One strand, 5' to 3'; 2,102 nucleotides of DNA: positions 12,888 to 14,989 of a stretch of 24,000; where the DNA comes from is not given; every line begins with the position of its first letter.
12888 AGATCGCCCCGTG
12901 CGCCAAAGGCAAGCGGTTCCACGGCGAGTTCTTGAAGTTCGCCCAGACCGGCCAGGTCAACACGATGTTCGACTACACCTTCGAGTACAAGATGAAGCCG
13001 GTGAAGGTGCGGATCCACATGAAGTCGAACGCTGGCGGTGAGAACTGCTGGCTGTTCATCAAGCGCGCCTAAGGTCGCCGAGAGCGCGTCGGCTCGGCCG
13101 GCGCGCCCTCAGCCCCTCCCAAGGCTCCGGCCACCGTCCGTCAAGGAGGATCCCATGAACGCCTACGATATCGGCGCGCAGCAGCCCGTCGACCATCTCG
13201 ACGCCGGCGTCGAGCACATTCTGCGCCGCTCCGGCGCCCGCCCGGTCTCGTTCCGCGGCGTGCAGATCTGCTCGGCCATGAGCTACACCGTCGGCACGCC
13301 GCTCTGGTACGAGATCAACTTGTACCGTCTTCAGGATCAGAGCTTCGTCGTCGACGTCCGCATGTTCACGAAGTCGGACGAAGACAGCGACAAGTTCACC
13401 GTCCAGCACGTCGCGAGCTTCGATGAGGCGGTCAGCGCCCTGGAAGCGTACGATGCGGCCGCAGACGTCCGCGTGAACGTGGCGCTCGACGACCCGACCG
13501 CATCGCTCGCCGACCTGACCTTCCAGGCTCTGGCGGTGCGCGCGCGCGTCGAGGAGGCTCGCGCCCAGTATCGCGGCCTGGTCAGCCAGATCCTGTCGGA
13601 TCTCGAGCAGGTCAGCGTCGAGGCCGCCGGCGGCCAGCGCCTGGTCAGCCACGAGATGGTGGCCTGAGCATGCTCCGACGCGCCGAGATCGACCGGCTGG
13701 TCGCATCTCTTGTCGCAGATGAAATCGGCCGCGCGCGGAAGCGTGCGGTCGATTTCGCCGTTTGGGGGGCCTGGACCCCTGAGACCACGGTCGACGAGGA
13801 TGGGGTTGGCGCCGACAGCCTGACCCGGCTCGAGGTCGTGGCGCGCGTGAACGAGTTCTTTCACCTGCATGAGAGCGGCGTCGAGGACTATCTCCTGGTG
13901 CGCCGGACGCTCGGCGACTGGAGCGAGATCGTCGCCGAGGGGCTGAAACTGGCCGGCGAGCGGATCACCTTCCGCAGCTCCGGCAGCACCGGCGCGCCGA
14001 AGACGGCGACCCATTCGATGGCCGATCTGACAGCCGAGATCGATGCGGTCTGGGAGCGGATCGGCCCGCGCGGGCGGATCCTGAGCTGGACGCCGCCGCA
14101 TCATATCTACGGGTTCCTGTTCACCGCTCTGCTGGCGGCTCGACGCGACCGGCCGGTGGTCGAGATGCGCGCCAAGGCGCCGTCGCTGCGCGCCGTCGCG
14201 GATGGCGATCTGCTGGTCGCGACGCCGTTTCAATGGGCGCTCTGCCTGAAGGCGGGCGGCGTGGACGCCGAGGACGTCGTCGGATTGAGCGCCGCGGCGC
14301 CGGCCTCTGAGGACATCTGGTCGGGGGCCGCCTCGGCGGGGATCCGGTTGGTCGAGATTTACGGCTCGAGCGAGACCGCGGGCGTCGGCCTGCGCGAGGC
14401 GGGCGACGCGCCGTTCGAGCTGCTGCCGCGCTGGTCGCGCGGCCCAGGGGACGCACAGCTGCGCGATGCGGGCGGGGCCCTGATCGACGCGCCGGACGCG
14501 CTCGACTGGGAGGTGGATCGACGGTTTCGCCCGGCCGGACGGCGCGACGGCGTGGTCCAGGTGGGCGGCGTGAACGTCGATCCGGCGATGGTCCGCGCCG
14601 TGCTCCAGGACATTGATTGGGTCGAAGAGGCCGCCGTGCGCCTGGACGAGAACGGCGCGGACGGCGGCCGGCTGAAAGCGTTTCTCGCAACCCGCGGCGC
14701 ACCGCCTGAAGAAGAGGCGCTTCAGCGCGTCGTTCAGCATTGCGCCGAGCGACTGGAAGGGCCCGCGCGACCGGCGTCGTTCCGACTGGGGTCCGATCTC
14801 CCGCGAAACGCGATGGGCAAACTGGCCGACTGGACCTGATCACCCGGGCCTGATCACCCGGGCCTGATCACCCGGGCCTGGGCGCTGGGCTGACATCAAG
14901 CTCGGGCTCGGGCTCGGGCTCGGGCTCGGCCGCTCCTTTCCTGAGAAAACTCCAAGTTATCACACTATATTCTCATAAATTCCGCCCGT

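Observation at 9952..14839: Complete PYP photoreceptor operon placed back-to-back with gvpA: candidate blue-light-to-buoyancy locus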

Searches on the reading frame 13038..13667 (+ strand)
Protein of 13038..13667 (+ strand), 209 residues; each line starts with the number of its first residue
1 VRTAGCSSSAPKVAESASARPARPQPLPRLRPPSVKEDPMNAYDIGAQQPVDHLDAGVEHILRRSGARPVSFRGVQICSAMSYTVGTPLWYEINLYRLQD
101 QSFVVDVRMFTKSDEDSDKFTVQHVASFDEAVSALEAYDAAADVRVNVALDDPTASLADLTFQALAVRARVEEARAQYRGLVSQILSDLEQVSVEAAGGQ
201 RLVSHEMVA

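Call 8: search_protein_families(library=pfam, proteins=[window:13038-13667:+], max_evalue=0.01)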
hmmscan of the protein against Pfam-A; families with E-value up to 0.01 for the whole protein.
window:13038-13667:+ (209 aa): 0 families

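Call 29: find_homologous_proteins(query=window:13155-13664:+, max_evalue=0.001)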
Query window:13155-13664:+ (170 aa): 18 proteins with E <= 0.001 among 318 candidates.
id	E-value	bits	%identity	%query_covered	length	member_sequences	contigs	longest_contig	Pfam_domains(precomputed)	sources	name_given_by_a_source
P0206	5.5e-103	359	100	100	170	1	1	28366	-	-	-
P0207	1.9e-74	267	77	97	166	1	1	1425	-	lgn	-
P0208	3.6e-72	259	74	99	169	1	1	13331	-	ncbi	-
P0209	9.5e-49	183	59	87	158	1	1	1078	-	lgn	-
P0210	5.5e-44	168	58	80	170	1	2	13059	-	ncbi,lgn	-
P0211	4.0e-40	155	58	76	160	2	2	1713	-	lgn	-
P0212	4.5e-36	142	50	77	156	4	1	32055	-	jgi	jgi:hypothetical protein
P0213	1.1e-33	134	52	76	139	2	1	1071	-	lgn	-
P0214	1.4e-27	115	46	81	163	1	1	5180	-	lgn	-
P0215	1.9e-25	108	40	85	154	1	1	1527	-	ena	-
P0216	2.5e-25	107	47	75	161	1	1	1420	-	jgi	jgi:hypothetical protein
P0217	7.9e-25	106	46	75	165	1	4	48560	-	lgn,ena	-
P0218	1.9e-24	104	42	76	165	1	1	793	-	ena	-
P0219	2.7e-24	104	41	78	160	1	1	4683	-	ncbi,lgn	-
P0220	2.2e-23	101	41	76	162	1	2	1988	-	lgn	-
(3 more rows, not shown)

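Call 44: predict_structure(alignment_id=A3)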
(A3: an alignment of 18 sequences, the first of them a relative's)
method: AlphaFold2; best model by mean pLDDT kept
length: 170 residues; sequences in the alignment: 18
mean_pLDDT: 84.8   pTM: 0.74
mean pLDDT of the five models: 84.8, 84.6, 83.5, 82.7, 81.6
residues with pLDDT >= 90: 103; 70-90: 39; 50-70: 13; < 50: 15
segments of 3 or more residues with pLDDT < 50: 1-4, 6-11, 166-169
pLDDT, mean of each block of 10 residues (from residue 1): 44 64 96 95 91 96 96 91 97 96 85 88 90 94 93 76 51
secondary structure, 60 per line:
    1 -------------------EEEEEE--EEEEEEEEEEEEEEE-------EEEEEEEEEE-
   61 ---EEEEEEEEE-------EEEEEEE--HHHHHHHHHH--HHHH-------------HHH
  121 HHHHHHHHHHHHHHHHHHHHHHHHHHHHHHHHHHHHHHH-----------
elements in order: E20-25 E28-42 E50-59 E64-72 E80-86 H89-98 H101-104 H118-159

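Call 47: fold_search(model_id=the predicted structure, library=pdb)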
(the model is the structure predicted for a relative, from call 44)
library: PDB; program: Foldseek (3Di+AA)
matches with E <= 10: 692; with E <= 0.001: 0
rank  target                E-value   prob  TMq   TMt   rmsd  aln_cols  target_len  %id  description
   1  6yfi_B                4.1e-02  0.69  0.27  0.31  14.4       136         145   10  Bacteriophage EMS014 coat protein (released 2020-09-02)
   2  6yfi_A                5.1e-02  0.44  0.23  0.25  14.9       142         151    8  Bacteriophage EMS014 coat protein (released 2020-09-02)
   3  9vz0_I                6.5e-02  0.35  0.23  0.19  15.6       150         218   13  Cryo-EM structure of the head of contracted P1 (released 2025-10-22)
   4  3nm7_D                9.7e-02  0.90  0.26  0.51   3.5        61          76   11  Crystal Structure of Borrelia burgdorferi Pur-alpha (released 2010-10-06)
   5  3nm7_C                9.7e-02  0.85  0.27  0.50   3.7        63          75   13  Crystal Structure of Borrelia burgdorferi Pur-alpha (released 2010-10-06)
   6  3nm7_A                1.8e-01  0.84  0.27  0.48   3.4        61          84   13  Crystal Structure of Borrelia burgdorferi Pur-alpha (released 2010-10-06)
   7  3n8b_A                2.0e-01  0.84  0.27  0.52   3.4        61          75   13  Crystal Structure of Borrelia burgdorferi Pur-alpha (released 2010-10-06)
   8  7snx_A                2.3e-01  0.47  0.20  0.21   6.4        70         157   16  1.70A Resolution Structure of NanoBiT Complementation Reporter Complex of LgBit and SmBiT Subunits (released 2022-11-16)
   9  3n8b_B                2.6e-01  0.75  0.26  0.51   3.5        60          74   13  Crystal Structure of Borrelia burgdorferi Pur-alpha (released 2010-10-06)
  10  1yqf_A                3.5e-01  0.20  0.24  0.23  15.3       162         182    6  Hypothetical protein from leishmania major unknown function sequence homologue to human p32 protein (released 2005-02-22)
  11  9igy_B                3.5e-01  0.16  0.21  0.21  20.7       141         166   15  Structure of a Chimeric Protein Composed of the SNX5 PhoX Domain and the N-terminal domain of NCOA7-AS,crystal form II (released 2026-01-28)
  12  8bo9_A                3.7e-01  0.33  0.19  0.18   7.1        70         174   14  NanoLuc-D9R/H57A/K89R mutant complexed with azacoelenterazine bound in intra-barrel catalytic site (released 2023-09-27)
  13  4r5k_B                3.7e-01  0.08  0.15  0.12  18.5       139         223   17  Crystal structure of the DnaK C-terminus (Dnak-SBD-B) (released 2014-09-10)
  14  9ukm_I                4.2e-01  0.15  0.23  0.15  15.6       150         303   15  Cryo-EM structure of bacteriophage P1 head (released 2025-10-22)
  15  3nm7_B                4.7e-01  0.60  0.26  0.52   3.4        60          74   13  Crystal Structure of Borrelia burgdorferi Pur-alpha (released 2010-10-06)
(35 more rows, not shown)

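Call 48: search_protein_families(library=ncbifam, proteins=[window:13155-13667:+], max_evalue=0.1)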
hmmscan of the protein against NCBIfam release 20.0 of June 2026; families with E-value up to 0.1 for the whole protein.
window:13155-13667:+ (170 aa): 1 family
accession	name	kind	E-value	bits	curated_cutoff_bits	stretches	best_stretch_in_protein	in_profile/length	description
NF033804.1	Streccoc_I_II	equivalog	0.00069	17.1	1500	1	64-154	289-379/1551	antigen I/II family LPXTG-anchored adhesin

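Call 49: search_solved_structures(query=A3, max_evalue=10)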
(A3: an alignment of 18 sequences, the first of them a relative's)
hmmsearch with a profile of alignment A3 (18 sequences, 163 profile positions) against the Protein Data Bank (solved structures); distinct sequences matched with E-value up to 10: 1.
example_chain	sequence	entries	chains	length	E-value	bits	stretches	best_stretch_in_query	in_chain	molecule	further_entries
5nfk_A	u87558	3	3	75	0.9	12.2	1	109-154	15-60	YrbA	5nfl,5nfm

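Call 56: search_protein_families(library=pfam, proteins=[window:13155-13667:+], max_evalue=1)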
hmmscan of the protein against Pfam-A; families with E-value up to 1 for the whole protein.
window:13155-13667:+ (170 aa): 2 families
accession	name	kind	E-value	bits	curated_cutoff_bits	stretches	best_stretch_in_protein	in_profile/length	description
PF21083.2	ZapC_N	-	0.039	14.6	27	1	67-112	34-79/88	Cell-division protein ZapC, N-terminal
PF24705.1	DUF7668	-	0.089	13.7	27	1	51-79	48-76/100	Domain of unknown function (DUF7668)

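Call 65: search_protein_representatives(alignment_id=A3)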
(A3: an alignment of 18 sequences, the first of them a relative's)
Query: 18 sequences, 163 profile positions. Proteins with E-value up to 0.001 (for the whole library): 651; up to 1e-10: 160; up to 1e-30: 59. The best 150 are listed.
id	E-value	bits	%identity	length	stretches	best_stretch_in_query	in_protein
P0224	1.1e-55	203.8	-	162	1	10-160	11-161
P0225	1.0e-54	200.6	-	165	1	10-160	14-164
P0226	2.4e-54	199.5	-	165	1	1-161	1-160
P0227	3.6e-53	195.6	-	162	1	9-160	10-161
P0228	3.6e-52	192.4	-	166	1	10-160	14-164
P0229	1.2e-50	187.4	-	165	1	11-161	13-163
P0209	2.4e-50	186.4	-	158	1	25-162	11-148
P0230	3.5e-50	185.9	-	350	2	14-161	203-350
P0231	1.4e-48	180.7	-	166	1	9-160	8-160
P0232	2.4e-48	179.9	-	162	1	10-161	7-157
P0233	2.6e-48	179.8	-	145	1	27-162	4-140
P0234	2.8e-48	179.7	-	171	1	9-162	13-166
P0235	3.0e-48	179.6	-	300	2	11-160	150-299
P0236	4.4e-48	179.1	-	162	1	8-161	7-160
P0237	2.8e-46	173.2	-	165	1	17-161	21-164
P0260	1.4e-36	141.6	-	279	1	15-159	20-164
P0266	3.5e-34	133.9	-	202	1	23-161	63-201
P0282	2.3e-30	121.5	-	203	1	13-158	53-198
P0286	1.8e-29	118.5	-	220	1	18-159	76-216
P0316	9.8e-23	96.6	-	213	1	25-160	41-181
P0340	8.6e-19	83.8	-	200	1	22-158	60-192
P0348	4.6e-17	78.2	-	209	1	20-154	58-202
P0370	5.3e-12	61.7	-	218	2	89-154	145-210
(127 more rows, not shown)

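Call 66: search_protein_families(library=pfam, proteins=[P0260, P0230, P0235, P0286, P0316, P0348, P0370, P0266, P0282, P0340], max_evalue=0.01)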
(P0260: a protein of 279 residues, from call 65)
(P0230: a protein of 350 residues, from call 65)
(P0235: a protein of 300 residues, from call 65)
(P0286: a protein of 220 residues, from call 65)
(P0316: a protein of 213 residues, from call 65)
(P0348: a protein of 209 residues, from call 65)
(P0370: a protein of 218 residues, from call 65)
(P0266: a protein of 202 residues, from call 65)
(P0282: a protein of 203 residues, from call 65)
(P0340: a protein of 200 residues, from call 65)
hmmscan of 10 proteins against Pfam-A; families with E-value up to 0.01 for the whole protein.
P0260 (279 aa): 0 families

P0230 (350 aa): 0 families

P0235 (300 aa): 0 families

P0286 (220 aa): 1 family
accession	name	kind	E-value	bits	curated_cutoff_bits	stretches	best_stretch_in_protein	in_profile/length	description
PF21432.3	56B_RHH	-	0.0042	17.5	27.2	0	16-29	2-15/32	56B-like, Ribbon-helix-helix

P0316 (213 aa): 0 families

P0348 (209 aa): 0 families

P0370 (218 aa): 0 families

P0266 (202 aa): 0 families

P0282 (203 aa): 0 families

P0340 (200 aa): 0 families

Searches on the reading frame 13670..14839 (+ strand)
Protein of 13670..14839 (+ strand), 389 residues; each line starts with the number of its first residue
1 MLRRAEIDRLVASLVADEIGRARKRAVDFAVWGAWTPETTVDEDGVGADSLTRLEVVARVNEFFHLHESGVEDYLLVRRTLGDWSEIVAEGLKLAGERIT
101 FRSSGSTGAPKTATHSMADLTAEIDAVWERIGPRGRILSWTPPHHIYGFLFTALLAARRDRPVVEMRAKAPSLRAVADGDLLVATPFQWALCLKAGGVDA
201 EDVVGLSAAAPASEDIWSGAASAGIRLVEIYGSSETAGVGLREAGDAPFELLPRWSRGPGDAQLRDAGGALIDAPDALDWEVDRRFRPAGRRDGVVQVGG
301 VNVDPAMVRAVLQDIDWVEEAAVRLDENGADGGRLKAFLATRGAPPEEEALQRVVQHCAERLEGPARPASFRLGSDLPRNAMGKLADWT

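Call 8: search_protein_families(library=pfam, proteins=[window:13670-14839:+], max_evalue=0.01)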
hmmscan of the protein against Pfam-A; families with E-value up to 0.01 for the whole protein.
window:13670-14839:+ (389 aa): 2 families
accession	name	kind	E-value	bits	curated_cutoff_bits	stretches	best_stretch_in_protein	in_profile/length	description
PF00501.34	AMP-binding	-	4e-13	49.4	29.9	1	103-241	170-329/384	AMP-binding enzyme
PF13193.12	AMP-binding_C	-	0.00012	23.4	24.5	1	311-384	5-76/76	AMP-binding enzyme C-terminal domain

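Call 48: search_protein_families(library=ncbifam, proteins=[window:13670-14839:+], max_evalue=0.1)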
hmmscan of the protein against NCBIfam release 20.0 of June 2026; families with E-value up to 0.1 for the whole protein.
window:13670-14839:+ (389 aa): 52 families (the best 25 are shown)
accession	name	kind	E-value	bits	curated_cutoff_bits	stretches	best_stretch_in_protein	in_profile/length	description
TIGR02372.1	4_coum_CoA_lig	equivalog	3.8e-101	338.6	334.7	1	2-386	3-386/386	4-coumarate--CoA ligase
NF005877.1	PRK07824.1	equivalog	2.2e-18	66.5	345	2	102-238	49-196/362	o-succinylbenzoate--CoA ligase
NF004837.0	PRK06187.1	subfamily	1.9e-15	56.1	476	2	291-385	421-513/531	long-chain-fatty-acid--CoA ligase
NF005858.0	PRK07787.1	subfamily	2.1e-13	49.5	575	2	294-385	376-463/471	acyl-CoA synthetase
NF005660.0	PRK07445.1-2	equivalog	9.8e-13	47.7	525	2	275-386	275-382/397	O-succinylbenzoic acid--CoA ligase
NF009921.1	PRK13382.1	exception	1.5e-09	37.1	850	1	285-385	425-523/529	acyl-CoA ligase FadD12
NF006167.0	PRK08308.1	equivalog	6.5e-09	35.1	513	2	289-385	310-402/414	acyl-CoA synthetase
TIGR01923.1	menE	equivalog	8e-08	31.5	330.15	1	275-386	331-438/442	o-succinylbenzoate--CoA ligase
NF006181.0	PRK08314.1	subfamily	1.2e-07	30.3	705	2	295-386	455-546/563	long-chain-fatty-acid--CoA ligase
TIGR02262.1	benz_CoA_lig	subfamily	2.4e-07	29.9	375.25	1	283-386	397-501/508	benzoate-CoA ligase family protein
NF004114.0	PRK05605.1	equivalog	2.7e-07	29.3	766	1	290-385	467-560/575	long-chain-fatty-acid--CoA ligase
NF004814.0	PRK06164.1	equivalog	3.1e-07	29.3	677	1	99-238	185-333/540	acyl-CoA synthetase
TIGR01733.1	AA-adenyl-dom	subfamily_domain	3.4e-07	29.4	317.4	2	276-323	362-409/409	amino acid adenylation domain-containing protein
NF052580.1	Str24CoAsynCasG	equivalog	4.7e-07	28.5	750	1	284-385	441-541/548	steroid-24-oyl-CoA synthetase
NF004511.1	PRK05852.1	equivalog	4.8e-07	28.8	650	1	289-385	401-495/505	FadD7 family fatty acid--CoA ligase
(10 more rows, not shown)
